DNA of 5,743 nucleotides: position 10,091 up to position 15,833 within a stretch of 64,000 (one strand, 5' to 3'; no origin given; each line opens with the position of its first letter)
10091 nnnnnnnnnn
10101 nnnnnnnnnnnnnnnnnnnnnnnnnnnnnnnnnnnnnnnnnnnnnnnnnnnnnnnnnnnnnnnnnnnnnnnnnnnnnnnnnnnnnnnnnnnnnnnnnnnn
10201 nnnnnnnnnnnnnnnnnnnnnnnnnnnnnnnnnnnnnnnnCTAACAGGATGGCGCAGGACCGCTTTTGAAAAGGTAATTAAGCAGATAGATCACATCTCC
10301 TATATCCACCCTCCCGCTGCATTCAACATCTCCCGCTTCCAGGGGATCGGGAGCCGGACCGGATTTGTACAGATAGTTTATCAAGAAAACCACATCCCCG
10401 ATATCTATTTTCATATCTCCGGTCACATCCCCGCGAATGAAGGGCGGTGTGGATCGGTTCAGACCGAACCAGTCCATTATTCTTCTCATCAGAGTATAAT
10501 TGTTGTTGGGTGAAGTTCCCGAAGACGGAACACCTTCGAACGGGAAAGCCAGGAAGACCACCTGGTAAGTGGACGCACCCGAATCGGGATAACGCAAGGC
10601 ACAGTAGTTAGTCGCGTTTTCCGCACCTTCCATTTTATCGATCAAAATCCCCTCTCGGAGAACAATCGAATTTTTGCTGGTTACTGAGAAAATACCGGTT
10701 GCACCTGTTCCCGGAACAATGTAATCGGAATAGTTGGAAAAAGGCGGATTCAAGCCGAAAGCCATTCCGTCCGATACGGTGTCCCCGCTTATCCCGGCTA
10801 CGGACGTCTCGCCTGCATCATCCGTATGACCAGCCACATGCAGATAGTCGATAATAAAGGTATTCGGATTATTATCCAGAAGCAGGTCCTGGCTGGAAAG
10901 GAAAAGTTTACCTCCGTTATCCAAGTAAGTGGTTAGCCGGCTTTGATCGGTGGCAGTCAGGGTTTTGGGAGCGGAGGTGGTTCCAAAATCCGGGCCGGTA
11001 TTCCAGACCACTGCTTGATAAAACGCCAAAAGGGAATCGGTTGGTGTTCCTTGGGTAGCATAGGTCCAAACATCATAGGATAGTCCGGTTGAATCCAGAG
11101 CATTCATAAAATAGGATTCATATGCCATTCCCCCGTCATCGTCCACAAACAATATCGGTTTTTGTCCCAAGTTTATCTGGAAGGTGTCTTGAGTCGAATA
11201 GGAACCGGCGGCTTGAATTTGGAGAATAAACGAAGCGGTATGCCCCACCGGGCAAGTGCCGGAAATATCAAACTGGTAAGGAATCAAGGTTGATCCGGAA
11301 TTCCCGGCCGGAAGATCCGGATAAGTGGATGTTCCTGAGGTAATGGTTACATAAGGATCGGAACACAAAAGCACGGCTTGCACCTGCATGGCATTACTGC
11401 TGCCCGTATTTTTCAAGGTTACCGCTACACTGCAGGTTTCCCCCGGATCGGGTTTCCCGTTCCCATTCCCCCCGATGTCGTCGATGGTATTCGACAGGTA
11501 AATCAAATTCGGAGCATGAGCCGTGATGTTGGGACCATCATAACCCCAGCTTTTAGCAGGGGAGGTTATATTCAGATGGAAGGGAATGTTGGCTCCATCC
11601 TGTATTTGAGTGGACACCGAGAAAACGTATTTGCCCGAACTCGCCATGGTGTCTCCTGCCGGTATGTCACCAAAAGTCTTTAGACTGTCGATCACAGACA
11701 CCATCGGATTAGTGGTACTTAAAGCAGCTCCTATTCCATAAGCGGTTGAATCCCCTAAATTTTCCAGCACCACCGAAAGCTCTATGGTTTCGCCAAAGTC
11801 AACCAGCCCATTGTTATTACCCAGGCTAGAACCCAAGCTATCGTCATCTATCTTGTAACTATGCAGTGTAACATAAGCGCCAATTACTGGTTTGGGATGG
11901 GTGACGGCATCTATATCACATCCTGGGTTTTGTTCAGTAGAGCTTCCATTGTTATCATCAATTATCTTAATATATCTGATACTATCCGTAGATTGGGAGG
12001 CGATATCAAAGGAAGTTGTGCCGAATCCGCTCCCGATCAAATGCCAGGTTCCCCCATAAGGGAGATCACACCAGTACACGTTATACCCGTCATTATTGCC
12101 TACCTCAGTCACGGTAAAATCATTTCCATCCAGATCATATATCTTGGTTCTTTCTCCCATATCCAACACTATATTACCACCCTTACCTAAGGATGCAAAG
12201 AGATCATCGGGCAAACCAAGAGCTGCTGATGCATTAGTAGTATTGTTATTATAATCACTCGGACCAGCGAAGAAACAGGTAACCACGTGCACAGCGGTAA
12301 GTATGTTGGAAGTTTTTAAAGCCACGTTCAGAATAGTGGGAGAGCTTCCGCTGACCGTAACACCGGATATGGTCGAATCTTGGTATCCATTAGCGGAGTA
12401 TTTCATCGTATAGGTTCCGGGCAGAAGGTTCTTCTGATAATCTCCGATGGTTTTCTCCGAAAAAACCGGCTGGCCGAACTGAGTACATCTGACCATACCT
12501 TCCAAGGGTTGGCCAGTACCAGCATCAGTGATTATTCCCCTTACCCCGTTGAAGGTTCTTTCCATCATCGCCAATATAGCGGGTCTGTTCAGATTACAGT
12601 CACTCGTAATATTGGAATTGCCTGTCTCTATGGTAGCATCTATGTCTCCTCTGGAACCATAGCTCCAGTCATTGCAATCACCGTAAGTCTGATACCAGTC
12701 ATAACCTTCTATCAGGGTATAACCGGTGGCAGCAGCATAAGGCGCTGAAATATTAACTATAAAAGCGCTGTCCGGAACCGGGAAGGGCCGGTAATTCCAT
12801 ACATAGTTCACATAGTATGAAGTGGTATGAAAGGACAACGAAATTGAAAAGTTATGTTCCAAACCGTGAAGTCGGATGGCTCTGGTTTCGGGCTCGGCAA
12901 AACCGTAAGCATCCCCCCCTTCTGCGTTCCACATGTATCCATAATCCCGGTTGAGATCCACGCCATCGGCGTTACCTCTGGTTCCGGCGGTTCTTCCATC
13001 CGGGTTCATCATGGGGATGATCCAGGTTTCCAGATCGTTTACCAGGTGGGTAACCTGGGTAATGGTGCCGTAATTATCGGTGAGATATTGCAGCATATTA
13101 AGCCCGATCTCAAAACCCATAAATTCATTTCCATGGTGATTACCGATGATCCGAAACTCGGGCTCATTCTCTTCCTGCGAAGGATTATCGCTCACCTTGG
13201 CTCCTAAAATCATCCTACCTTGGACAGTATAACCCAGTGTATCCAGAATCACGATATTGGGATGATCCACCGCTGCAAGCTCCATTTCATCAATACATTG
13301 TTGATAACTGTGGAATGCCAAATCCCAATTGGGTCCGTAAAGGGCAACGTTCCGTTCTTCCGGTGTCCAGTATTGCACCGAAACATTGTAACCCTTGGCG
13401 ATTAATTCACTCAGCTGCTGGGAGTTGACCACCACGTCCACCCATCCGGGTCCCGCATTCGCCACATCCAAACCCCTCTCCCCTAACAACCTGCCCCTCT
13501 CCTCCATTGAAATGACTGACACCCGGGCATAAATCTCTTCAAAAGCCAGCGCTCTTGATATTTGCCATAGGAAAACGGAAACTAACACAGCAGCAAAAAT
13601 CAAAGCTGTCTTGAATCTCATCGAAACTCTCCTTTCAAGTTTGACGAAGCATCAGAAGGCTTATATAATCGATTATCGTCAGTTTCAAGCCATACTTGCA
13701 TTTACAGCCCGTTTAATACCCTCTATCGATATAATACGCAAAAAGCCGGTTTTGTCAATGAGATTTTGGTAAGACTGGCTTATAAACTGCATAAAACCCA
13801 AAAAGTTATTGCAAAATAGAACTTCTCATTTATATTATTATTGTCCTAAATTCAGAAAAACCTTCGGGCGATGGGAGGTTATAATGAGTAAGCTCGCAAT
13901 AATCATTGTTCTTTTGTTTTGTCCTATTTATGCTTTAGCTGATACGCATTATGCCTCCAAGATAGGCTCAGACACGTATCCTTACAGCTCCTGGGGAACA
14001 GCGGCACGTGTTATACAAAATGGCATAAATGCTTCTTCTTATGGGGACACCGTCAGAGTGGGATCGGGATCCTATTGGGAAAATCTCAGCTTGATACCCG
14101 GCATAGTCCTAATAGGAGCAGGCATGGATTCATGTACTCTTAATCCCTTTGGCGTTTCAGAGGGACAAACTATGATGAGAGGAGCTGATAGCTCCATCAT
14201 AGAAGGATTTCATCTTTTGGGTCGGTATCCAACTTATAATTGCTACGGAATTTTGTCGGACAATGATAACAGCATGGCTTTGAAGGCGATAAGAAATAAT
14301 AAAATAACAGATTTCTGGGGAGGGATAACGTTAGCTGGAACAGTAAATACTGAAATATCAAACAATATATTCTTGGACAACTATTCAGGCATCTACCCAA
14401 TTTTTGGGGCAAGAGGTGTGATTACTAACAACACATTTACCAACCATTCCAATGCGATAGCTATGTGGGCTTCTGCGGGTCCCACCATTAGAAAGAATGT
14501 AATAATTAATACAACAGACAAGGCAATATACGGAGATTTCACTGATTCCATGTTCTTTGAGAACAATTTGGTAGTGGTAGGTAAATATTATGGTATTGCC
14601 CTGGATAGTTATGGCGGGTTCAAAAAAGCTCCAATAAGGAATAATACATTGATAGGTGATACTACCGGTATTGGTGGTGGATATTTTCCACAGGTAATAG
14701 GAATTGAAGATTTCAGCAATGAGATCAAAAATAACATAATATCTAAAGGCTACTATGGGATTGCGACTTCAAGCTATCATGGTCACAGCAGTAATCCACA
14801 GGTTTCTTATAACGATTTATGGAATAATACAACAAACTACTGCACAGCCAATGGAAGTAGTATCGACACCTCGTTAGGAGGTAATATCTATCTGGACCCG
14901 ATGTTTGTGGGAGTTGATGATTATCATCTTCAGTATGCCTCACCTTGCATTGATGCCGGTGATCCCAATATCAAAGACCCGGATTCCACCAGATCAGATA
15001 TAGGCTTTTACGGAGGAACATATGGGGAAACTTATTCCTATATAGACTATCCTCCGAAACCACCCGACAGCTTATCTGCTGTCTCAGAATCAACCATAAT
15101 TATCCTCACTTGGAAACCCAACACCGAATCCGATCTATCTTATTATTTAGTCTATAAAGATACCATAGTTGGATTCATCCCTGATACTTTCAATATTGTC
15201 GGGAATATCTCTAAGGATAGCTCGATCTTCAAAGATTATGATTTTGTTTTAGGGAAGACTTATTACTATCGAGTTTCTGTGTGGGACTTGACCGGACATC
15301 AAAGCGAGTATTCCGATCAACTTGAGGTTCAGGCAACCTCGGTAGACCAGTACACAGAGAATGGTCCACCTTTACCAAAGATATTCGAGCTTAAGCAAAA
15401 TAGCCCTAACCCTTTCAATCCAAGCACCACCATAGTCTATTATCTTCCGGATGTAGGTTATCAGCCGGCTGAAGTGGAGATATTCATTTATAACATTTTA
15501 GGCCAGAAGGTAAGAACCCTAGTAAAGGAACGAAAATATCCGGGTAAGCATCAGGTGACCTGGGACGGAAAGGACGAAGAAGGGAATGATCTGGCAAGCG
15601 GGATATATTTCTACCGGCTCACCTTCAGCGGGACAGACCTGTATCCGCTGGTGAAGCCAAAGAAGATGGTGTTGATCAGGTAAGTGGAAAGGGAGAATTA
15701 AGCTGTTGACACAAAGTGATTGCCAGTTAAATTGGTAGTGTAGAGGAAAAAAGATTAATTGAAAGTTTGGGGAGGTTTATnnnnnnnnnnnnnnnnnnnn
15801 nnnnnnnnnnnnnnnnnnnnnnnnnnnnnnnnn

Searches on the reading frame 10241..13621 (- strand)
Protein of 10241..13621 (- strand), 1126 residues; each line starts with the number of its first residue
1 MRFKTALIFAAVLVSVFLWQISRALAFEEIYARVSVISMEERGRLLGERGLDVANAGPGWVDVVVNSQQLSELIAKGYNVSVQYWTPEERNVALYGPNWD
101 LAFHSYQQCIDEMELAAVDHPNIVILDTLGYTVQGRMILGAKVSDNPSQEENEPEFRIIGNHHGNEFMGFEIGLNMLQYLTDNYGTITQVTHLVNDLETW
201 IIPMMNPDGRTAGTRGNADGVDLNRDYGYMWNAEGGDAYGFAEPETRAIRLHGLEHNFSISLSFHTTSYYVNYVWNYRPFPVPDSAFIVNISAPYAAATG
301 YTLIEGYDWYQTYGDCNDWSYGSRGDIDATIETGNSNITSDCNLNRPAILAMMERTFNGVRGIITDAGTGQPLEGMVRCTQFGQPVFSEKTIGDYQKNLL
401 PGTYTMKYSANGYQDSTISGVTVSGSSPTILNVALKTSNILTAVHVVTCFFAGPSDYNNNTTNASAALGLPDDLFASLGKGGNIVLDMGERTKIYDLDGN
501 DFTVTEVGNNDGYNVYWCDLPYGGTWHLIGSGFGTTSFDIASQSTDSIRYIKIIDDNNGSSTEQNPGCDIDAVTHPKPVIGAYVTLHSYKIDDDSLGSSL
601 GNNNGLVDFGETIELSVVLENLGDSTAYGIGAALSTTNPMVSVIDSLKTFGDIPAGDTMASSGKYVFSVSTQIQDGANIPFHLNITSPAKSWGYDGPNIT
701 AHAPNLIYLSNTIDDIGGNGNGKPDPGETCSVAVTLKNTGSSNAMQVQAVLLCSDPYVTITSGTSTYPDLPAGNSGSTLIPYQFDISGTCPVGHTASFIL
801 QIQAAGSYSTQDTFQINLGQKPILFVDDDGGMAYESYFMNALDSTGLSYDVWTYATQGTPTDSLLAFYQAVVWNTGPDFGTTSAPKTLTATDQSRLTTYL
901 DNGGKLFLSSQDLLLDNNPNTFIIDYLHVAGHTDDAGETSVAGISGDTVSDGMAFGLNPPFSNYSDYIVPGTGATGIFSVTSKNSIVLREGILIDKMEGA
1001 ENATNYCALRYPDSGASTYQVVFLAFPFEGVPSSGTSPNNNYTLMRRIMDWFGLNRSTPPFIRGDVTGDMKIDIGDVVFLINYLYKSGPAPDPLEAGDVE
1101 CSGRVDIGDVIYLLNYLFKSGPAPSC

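Call 47: search_protein_families(library=pfam, proteins=[window:10241-13621:-], max_evalue=0.00001)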
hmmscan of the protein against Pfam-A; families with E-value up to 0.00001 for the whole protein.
window:10241-13621:- (1126 aa): 3 families
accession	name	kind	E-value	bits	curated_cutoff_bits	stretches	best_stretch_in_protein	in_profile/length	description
PF00246.29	Peptidase_M14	-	1.7e-42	146.4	21.6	1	113-336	5-264/286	Zinc carboxypeptidase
PF13620.12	CarboxypepD_reg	-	8.3e-09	36.1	32.3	1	360-436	2-82/82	Carboxypeptidase regulatory-like domain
PF00404.24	Dockerin_1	-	5.3e-07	30.2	22.9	1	1064-1117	2-56/57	Dockerin type I domain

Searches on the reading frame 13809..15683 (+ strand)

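Call 47: search_protein_families(library=pfam, proteins=[window:13809-15683:+], max_evalue=0.00001)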
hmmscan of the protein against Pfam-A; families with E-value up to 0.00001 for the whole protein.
window:13809-15683:+ (624 aa): 3 families
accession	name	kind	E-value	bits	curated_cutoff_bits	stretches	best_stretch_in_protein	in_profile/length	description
PF05048.19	NosD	-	3.1e-14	53.4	23.6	1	159-284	49-172/212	Periplasmic copper-binding protein (NosD)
PF13229.12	Beta_helix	-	5.6e-14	52.5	25.9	1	147-287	2-141/158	Right handed beta helix region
PF13860.13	FlgD_ig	-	1.1e-08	35.4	27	1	555-605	24-74/79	FlgD Ig-like domain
